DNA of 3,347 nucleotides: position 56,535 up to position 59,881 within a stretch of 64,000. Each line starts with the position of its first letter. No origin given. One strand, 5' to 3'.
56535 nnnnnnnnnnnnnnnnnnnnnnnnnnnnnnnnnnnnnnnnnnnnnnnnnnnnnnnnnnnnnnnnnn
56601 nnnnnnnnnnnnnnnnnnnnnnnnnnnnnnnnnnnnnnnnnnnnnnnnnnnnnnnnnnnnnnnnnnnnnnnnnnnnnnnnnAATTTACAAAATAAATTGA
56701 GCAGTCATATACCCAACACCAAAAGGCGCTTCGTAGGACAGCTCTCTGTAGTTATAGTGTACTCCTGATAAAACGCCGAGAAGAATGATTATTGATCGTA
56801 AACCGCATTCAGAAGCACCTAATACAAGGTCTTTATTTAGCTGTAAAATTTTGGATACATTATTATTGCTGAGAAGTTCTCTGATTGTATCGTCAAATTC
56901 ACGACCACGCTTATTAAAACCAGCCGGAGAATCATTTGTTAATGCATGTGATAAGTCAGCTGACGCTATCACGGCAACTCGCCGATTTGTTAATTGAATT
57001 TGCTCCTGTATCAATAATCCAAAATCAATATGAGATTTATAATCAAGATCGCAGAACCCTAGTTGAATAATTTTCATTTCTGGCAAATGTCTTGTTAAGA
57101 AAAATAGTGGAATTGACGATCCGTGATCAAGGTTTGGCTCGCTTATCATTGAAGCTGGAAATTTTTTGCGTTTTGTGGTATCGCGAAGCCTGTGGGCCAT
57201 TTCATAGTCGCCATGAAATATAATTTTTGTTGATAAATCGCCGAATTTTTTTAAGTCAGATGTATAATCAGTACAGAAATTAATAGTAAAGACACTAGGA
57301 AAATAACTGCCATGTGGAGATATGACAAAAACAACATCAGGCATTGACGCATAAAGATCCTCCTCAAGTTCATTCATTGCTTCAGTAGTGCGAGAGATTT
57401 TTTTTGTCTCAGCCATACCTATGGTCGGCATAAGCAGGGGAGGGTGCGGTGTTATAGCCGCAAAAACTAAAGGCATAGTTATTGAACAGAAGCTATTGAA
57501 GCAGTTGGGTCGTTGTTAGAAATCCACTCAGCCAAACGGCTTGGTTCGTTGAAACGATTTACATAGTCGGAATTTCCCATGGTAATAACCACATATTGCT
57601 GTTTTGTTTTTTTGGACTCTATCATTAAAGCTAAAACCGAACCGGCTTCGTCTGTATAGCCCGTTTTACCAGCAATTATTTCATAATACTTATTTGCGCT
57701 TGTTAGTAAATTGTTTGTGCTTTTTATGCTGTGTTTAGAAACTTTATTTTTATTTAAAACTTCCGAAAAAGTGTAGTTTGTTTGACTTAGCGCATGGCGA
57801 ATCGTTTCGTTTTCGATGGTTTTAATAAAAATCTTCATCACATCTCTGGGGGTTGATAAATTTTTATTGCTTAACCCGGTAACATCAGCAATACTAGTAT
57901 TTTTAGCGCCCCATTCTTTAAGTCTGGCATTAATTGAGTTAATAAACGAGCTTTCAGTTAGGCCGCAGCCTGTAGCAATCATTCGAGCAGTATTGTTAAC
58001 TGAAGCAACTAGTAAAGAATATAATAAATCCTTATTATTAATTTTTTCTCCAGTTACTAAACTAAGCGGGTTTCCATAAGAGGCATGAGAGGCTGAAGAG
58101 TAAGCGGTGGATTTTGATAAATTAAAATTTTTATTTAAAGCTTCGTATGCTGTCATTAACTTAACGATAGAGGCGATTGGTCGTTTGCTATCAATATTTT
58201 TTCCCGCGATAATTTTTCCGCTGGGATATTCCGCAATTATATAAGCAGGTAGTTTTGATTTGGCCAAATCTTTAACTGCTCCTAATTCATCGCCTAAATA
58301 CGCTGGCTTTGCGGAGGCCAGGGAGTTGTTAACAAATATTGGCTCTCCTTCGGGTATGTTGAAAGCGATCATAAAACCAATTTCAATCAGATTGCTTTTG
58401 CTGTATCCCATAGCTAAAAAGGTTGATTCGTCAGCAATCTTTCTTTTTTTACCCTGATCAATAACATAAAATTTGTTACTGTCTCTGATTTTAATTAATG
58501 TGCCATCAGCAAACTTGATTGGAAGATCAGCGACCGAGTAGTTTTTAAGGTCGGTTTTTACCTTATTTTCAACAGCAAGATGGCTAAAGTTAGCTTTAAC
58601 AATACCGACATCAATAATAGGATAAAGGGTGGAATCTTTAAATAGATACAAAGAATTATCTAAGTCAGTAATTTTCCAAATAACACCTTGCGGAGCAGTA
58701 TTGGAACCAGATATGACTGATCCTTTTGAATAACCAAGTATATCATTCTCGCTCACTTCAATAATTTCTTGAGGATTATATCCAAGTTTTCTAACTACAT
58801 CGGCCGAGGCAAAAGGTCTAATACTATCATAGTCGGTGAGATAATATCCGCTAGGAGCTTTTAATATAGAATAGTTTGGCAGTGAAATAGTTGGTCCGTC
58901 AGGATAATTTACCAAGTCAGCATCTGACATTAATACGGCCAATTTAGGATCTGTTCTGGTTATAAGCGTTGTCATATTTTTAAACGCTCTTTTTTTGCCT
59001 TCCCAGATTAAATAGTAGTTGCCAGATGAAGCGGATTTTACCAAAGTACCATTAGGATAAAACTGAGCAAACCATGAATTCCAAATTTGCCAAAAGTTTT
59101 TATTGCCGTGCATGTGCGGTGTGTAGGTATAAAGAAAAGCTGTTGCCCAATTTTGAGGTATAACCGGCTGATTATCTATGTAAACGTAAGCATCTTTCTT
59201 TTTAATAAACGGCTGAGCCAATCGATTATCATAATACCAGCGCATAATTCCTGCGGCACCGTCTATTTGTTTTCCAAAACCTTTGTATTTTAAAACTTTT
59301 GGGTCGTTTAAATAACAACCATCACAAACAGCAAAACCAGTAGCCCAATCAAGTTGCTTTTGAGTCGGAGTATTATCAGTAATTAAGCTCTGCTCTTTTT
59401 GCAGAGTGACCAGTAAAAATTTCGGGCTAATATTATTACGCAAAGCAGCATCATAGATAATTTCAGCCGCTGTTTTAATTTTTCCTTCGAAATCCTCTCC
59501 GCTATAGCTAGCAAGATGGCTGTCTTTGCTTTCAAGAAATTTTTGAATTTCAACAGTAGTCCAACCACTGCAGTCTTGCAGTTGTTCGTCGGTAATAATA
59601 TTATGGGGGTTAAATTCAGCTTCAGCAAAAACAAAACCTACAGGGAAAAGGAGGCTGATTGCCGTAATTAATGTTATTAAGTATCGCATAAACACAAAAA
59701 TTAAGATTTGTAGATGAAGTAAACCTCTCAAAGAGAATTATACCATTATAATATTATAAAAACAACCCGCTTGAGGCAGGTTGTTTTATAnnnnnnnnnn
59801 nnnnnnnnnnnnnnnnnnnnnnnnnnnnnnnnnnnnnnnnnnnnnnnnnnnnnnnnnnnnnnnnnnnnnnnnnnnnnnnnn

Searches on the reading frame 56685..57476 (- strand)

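Call 104: search_protein_families(library=pfam, proteins=[window:56685-57476:-], max_evalue=0.001)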
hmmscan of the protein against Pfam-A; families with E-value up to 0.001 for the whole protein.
window:56685-57476:- (263 aa): 2 families
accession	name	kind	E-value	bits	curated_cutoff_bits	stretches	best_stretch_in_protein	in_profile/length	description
PF02900.23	LigB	-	4e-35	121.6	26.3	1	6-257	2-267/269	Catalytic LigB subunit of aromatic ring-opening dioxygenase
PF01875.22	Memo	-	8.4e-06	25.6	27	1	106-238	110-238/269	Memo-like protein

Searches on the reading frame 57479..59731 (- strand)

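Call 64: search_protein_families(library=ncbifam, proteins=[window:57479-59731:-], max_evalue=0.00001)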
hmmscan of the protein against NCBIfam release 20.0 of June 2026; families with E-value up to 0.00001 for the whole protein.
window:57479-59731:- (750 aa): 5 families
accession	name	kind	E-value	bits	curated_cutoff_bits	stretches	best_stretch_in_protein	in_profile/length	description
NF008668.0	PRK11669.1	equivalog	2.7e-24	85.8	294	1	499-739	48-282/316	D-alanyl-D-alanine endopeptidase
NF038273.1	strep_PBP3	exception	6.7e-17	61.6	490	1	498-740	32-291/407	D-alanyl-D-alanine carboxypeptidase PBP3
NF007445.0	PRK10001.1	equivalog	3.1e-12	46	765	1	495-736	40-280/400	serine-type D-Ala-D-Ala carboxypeptidase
NF008059.0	PRK10793.1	equivalog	6.8e-12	44.8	694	1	495-736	47-287/403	D-alanyl-D-alanine carboxypeptidase DacA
NF008489.0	PRK11397.1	equivalog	3.1e-10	39.3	610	1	493-745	36-287/389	serine-type D-Ala-D-Ala carboxypeptidase DacD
